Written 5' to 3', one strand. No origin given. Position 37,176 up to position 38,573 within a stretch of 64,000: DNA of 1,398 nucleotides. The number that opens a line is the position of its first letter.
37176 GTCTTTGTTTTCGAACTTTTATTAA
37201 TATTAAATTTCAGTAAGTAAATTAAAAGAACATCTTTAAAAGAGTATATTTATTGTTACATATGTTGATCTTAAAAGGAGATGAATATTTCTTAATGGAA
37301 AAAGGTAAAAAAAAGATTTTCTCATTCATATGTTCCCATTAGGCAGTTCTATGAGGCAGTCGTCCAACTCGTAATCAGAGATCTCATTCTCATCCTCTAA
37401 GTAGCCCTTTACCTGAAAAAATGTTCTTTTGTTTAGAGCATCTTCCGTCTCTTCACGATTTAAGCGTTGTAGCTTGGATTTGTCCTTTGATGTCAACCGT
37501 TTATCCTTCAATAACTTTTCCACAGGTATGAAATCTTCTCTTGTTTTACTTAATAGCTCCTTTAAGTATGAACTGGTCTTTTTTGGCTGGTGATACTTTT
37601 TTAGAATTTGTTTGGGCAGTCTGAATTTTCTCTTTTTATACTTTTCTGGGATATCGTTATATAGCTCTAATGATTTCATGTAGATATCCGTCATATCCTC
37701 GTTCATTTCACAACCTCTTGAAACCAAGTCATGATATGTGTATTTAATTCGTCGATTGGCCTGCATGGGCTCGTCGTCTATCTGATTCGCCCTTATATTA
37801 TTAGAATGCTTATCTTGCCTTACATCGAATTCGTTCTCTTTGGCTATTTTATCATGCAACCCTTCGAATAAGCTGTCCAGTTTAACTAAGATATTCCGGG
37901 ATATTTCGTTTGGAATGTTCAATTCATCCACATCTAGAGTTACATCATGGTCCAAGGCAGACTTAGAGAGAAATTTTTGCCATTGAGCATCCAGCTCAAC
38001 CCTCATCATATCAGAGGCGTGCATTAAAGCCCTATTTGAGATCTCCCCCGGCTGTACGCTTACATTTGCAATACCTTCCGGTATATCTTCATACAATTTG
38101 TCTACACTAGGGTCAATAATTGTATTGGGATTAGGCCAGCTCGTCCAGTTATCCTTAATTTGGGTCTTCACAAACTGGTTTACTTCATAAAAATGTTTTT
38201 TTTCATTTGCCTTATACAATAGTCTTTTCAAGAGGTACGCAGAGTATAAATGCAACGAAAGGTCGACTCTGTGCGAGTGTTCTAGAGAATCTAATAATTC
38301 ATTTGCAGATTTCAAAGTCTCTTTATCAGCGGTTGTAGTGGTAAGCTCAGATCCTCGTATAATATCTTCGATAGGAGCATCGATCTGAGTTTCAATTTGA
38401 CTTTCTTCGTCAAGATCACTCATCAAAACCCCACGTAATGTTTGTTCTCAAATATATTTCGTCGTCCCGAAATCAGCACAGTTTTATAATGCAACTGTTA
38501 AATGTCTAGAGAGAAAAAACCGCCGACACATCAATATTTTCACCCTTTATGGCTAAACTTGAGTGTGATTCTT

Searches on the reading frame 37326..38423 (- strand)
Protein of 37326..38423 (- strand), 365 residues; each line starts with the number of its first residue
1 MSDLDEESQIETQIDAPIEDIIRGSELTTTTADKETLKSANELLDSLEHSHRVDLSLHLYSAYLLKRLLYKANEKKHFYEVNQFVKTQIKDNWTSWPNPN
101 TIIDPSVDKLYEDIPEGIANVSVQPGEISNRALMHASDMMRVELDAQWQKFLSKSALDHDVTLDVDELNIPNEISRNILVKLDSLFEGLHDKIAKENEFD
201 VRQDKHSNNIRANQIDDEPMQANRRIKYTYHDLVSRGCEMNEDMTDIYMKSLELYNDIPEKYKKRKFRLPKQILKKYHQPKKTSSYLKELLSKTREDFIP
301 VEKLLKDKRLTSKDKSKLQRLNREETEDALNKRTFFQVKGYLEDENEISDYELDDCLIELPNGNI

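Call 20: find_homologous_proteins(query=window:37326-38423:-, max_evalue=1e-60)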
Query window:37326-38423:- (365 aa): 40 proteins with E <= 1e-60 among 2170 candidates.
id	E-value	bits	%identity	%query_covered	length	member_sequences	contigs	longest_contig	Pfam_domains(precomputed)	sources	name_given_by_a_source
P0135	2.1e-232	789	99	100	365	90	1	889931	PF10680.15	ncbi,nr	ncbi:Rrn9p [Saccharomyces cerevisiae YJM1401]|nr:Rrn9p [Saccharomyces cerevisiae YJM1401]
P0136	3.3e-209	712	87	100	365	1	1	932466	PF10680.15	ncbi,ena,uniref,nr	ncbi:hypothetical protein SMKI_13G3890 [Saccharomyces mikatae IFO 1815]|uniref:Rrn9 domain-containin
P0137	1.7e-205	700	87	99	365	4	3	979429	PF10680.15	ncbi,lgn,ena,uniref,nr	ncbi:hypothetical protein SEUBUCD646_0M04060 [Saccharomyces eubayanus]|uniref:RNA polymerase I-speci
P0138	2.8e-200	683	85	98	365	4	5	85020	PF10680.15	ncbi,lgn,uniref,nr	ncbi:Rrn9p [Saccharomyces cerevisiae x Saccharomyces kudriavzevii VIN7]|uniref:Rrn9p n=1 Tax=Sacchar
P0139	5.1e-159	547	99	69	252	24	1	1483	PF10680.15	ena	-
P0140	4.1e-115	403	55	91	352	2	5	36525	PF10680.15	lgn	-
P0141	3.1e-113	397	53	91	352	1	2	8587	PF10680.15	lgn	-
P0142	7.2e-112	392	54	91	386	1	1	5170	PF10680.15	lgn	-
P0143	8.4e-112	392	55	91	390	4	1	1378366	PF10680.15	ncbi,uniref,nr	ncbi:hypothetical protein ZYGR_0AD03350 [Zygosaccharomyces rouxii]|uniref:Rrn9 domain-containing pro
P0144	1.9e-110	388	54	91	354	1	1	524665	PF10680.15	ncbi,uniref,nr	ncbi:hypothetical protein ZYGR_0AZ01190 [Zygosaccharomyces rouxii]|uniref:Rrn9 domain-containing pro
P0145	4.8e-107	376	53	91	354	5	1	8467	PF10680.15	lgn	-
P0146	1.3e-106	375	53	90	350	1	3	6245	PF10680.15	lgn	-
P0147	7.9e-104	366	49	94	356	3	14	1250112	PF10680.15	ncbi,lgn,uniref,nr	ncbi:hypothetical protein HG535_0F00420 [Zygotorulaspora mrakii]|uniref:Rrn9 domain-containing prote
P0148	4.4e-103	363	52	85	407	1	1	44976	PF10680.15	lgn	-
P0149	3.6e-102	360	49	90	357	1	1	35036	PF10680.15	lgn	-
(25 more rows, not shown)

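Call 22: list_cluster_members(proteins=[P0135, P0137, P0138])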
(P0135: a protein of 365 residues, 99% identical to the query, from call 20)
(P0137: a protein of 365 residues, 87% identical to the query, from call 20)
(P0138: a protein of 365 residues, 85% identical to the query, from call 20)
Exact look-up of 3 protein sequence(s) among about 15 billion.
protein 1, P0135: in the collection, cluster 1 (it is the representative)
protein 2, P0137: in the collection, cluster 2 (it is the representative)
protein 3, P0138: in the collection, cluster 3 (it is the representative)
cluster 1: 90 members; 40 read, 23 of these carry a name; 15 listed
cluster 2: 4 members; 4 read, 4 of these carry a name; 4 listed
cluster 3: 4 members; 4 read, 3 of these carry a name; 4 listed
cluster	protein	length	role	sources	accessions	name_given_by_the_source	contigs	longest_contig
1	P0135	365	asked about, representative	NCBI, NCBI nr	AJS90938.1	Rrn9p [Saccharomyces cerevisiae YJM1401]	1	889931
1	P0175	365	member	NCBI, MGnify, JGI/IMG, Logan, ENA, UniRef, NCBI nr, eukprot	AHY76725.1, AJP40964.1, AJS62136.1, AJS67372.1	ADI_G0049190.mRNA.1.CDS.1 [Saccharomyces cerevisiae] | CR=1 FL=1 | RNA polymerase I-specific transcription initiation factor RRN9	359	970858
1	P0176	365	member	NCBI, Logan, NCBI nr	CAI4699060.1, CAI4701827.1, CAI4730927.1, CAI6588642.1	RNA polymerase I-specific transcription initiation factor rrn9 [Saccharomyces cerevisiae] | ALH_1c_G0043200.mRNA.1.CDS.1 [Saccharomyces cerevisiae]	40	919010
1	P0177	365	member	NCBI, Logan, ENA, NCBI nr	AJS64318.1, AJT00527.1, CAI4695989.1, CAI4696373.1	AIC_G0043100.mRNA.1.CDS.1 [Saccharomyces cerevisiae] | Rrn9p [Saccharomyces cerevisiae YJM270]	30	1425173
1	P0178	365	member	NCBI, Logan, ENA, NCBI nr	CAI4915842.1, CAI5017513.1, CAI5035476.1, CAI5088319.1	BTE_collapsed_G0043780.mRNA.1.CDS.1 [Saccharomyces cerevisiae] | BTE_HP_G0218010.mRNA.1.CDS.1 [Saccharomyces cerevisiae]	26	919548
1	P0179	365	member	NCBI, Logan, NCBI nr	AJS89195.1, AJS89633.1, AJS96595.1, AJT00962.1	Rrn9p [Saccharomyces cerevisiae YJM1388]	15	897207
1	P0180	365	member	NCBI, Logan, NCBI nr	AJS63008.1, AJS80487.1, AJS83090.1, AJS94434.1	Rrn9p [Saccharomyces cerevisiae YJM1248] | Rrn9p [Saccharomyces cerevisiae YJM195]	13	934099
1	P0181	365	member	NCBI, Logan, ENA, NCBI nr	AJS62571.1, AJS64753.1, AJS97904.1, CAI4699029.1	AQG_2a_G0043510.mRNA.1.CDS.1 [Saccharomyces cerevisiae] | Rrn9p [Saccharomyces cerevisiae YJM193]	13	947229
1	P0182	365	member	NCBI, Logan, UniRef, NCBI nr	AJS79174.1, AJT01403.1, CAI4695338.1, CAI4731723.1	CLL_collapsed_G0043440.mRNA.1.CDS.1 [Saccharomyces cerevisiae] | K7_Rrn9p n=1 Tax=Saccharomyces cerevisiae (strain Kyokai no. 7 / NBRC 101557) ... | Rrn9p [Saccharomyces cerevisiae YJM1208]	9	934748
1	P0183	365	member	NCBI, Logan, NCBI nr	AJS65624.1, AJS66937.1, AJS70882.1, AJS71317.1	Rrn9p [Saccharomyces cerevisiae YJM326]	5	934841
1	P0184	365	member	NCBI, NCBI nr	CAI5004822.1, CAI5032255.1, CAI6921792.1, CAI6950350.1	CGH_1_collapsed_G0043580.mRNA.1.CDS.1 [Saccharomyces cerevisiae] | CGH_1_HP_G0078660.mRNA.1.CDS.1 [Saccharomyces cerevisiae]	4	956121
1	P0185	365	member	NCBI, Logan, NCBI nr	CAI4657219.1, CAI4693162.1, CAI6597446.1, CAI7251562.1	ASN_HP2_G0041370.mRNA.1.CDS.1 [Saccharomyces cerevisiae] | BGP_1a_G0042800.mRNA.1.CDS.1 [Saccharomyces cerevisiae]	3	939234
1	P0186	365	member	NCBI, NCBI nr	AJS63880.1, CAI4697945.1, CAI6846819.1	Rrn9p [Saccharomyces cerevisiae YJM248]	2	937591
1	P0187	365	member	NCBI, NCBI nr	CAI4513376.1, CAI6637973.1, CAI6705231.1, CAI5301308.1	ALI_HP2_G0042430.mRNA.1.CDS.1 [Saccharomyces cerevisiae]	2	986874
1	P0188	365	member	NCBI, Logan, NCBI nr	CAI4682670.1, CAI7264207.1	BDN_1c_G0042830.mRNA.1.CDS.1 [Saccharomyces cerevisiae]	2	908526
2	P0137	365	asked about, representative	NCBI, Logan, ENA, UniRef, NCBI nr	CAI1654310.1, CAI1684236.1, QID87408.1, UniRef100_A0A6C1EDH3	hypothetical protein SEUBUCD646_0M04060 [Saccharomyces eubayanus] | RNA polymerase I-specific transcription initiation factor rrn9 n=2 Tax=Saccharomyces ... | RNA polymerase I-specific transcription initiation factor rrn9 [Saccharomyces pastorianus]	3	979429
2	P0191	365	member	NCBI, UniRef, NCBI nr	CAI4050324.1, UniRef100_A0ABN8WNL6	hypothetical protein SUVZ_13G4000 [Saccharomyces uvarum] | Rrn9 domain-containing protein n=1 Tax=Saccharomyces uvarum TaxID=230603 ...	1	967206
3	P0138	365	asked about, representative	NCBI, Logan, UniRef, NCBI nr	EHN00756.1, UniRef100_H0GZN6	Rrn9p [Saccharomyces cerevisiae x Saccharomyces kudriavzevii VIN7] | Rrn9p n=1 Tax=Saccharomyces cerevisiae x Saccharomyces kudriavzevii (strain VIN7) ...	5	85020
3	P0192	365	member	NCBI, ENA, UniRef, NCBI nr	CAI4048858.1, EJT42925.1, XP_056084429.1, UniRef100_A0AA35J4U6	Rrn9p SKDI_13G3990 [Saccharomyces kudriavzevii IFO 1802] | Uncharacterized protein n=2 Tax=Saccharomyces kudriavzevii (strain ATCC MYA-4449 / AS ... | uncharacterized protein SKDI_13G3990 [Saccharomyces kudriavzevii IFO 1802]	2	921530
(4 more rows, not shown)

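Call 23: find_encoding_contigs(protein=P0192, flank=6000, max_places=1)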
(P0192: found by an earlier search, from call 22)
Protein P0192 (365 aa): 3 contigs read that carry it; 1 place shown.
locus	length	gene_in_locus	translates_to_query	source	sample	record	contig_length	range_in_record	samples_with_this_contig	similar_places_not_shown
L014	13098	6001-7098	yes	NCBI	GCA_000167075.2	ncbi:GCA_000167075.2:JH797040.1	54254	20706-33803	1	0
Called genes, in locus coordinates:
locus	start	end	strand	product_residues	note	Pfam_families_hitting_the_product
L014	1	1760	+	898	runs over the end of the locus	PF08632:Zds_C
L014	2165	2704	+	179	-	-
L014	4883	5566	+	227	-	PF00156:Pribosyltran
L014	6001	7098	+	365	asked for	PF10680:RRN9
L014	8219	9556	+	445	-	PF00076:RRM_1, PF14605:Nup35_RRM_2 (faint), PF00076:RRM_1, PF16842:RRM_occluded, PF05391:Lsm_interact (weak)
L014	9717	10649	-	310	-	PF00719:Pyrophosphatase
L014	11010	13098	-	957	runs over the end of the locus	PF13967:RSN1_TM, PF14703:PHM7_cyt, PF02714:RSN1_7TM, PF12621:PHM7_ext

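Call 24: find_encoding_contigs(protein=P0191, flank=6000, max_places=1)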
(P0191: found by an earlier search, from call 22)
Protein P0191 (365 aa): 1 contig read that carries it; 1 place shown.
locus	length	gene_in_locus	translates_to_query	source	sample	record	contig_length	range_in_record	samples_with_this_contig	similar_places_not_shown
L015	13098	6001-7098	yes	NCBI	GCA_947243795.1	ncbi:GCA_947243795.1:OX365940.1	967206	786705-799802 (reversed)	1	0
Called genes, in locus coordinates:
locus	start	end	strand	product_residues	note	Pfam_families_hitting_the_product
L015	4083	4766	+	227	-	PF00156:Pribosyltran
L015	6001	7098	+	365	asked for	PF10680:RRN9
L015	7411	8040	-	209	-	-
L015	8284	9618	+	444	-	PF00076:RRM_1, PF14605:Nup35_RRM_2 (faint), PF00076:RRM_1, PF16842:RRM_occluded, PF05391:Lsm_interact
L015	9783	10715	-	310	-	PF00719:Pyrophosphatase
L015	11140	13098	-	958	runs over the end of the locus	PF13967:RSN1_TM, PF14703:PHM7_cyt, PF02714:RSN1_7TM, PF12621:PHM7_ext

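Call 25: find_encoding_contigs(protein=P0137, flank=6000, max_places=1)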
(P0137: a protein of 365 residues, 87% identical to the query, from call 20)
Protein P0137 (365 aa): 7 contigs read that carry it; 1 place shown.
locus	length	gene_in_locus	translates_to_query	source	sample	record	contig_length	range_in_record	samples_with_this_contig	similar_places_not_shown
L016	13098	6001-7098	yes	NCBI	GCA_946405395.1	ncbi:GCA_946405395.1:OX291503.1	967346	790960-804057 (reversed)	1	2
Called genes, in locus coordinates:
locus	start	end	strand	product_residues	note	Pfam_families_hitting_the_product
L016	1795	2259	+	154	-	-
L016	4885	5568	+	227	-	PF00156:Pribosyltran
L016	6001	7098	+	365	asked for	PF10680:RRN9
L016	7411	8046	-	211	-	-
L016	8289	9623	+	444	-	PF00076:RRM_1, PF14605:Nup35_RRM_2 (faint), PF00076:RRM_1, PF16842:RRM_occluded, PF05391:Lsm_interact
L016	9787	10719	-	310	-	PF00719:Pyrophosphatase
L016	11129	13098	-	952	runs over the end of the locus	PF13967:RSN1_TM, PF14703:PHM7_cyt, PF02714:RSN1_7TM, PF12621:PHM7_ext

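Call 49: find_encoding_contigs(protein=P0178, flank=4000, max_places=10)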
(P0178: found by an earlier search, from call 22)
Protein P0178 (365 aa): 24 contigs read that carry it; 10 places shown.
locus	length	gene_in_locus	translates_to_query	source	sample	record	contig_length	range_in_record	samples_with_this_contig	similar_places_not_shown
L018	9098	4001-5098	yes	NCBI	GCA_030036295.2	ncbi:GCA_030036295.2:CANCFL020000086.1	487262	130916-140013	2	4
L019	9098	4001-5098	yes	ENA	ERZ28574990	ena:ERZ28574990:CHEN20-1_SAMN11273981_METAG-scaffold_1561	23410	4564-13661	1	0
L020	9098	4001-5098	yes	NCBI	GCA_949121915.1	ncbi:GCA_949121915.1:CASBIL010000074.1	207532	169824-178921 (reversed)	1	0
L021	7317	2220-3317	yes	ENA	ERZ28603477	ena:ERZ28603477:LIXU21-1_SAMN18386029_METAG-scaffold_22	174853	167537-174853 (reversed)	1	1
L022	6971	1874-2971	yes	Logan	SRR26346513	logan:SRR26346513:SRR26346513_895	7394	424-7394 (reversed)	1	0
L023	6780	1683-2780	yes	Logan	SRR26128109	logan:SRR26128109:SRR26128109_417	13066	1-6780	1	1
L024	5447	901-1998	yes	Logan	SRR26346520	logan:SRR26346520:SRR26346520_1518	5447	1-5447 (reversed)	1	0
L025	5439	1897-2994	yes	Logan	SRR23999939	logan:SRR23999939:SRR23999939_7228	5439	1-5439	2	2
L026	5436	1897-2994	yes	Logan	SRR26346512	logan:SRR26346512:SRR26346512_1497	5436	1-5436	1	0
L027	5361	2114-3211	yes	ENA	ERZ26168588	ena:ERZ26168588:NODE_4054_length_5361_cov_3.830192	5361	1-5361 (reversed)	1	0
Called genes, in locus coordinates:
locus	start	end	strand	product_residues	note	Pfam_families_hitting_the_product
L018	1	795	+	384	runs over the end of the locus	PF00173:Cyt-b5, PF04116:FA_hydroxylase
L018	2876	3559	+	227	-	PF00156:Pribosyltran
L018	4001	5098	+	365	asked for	PF10680:RRN9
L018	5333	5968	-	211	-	-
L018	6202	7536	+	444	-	PF00076:RRM_1, PF14605:Nup35_RRM_2 (faint), PF00076:RRM_1, PF16842:RRM_occluded, PF05391:Lsm_interact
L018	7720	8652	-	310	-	PF00719:Pyrophosphatase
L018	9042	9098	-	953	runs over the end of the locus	PF13967:RSN1_TM, PF14703:PHM7_cyt, PF02714:RSN1_7TM, PF12621:PHM7_ext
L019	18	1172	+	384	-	PF00173:Cyt-b5, PF04116:FA_hydroxylase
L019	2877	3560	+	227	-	PF00156:Pribosyltran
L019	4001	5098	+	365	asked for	PF10680:RRN9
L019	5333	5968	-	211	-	-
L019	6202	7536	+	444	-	PF00076:RRM_1, PF14605:Nup35_RRM_2 (faint), PF00076:RRM_1, PF16842:RRM_occluded, PF05391:Lsm_interact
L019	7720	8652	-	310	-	PF00719:Pyrophosphatase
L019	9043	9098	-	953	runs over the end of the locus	PF13967:RSN1_TM, PF14703:PHM7_cyt, PF02714:RSN1_7TM, PF12621:PHM7_ext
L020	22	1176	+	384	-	PF00173:Cyt-b5, PF04116:FA_hydroxylase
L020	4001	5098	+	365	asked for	PF10680:RRN9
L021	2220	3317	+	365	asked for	PF10680:RRN9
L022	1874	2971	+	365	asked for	PF10680:RRN9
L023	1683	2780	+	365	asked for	PF10680:RRN9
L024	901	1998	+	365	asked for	PF10680:RRN9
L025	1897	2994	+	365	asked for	PF10680:RRN9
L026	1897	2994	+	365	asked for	PF10680:RRN9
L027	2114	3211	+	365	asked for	PF10680:RRN9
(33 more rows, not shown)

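Call 51: find_encoding_contigs(protein=P0184, flank=4000, max_places=10)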
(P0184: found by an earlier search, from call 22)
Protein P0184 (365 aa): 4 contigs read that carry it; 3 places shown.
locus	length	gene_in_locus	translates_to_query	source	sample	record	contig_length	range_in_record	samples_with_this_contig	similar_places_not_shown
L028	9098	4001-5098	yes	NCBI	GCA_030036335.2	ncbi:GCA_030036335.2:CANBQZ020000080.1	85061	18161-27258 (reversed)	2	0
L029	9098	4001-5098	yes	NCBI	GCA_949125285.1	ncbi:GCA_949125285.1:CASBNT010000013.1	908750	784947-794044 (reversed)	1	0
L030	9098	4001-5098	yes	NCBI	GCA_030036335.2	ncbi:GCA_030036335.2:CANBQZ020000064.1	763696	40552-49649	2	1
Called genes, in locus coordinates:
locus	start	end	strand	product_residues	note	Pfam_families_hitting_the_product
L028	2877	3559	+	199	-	PF00156:Pribosyltran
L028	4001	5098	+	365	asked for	PF10680:RRN9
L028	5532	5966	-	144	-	-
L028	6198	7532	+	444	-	PF00076:RRM_1, PF14605:Nup35_RRM_2 (faint), PF00076:RRM_1, PF16842:RRM_occluded, PF05391:Lsm_interact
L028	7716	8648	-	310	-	PF00719:Pyrophosphatase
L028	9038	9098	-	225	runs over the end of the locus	PF12621:PHM7_ext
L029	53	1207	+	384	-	PF00173:Cyt-b5, PF04116:FA_hydroxylase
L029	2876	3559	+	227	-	PF00156:Pribosyltran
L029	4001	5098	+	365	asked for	PF10680:RRN9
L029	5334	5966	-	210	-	-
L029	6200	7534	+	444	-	PF00076:RRM_1, PF14605:Nup35_RRM_2 (faint), PF00076:RRM_1, PF16842:RRM_occluded, PF05391:Lsm_interact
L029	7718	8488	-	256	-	PF00719:Pyrophosphatase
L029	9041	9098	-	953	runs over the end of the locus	PF13967:RSN1_TM, PF14703:PHM7_cyt, PF02714:RSN1_7TM, PF12621:PHM7_ext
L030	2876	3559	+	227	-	PF00156:Pribosyltran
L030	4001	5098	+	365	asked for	PF10680:RRN9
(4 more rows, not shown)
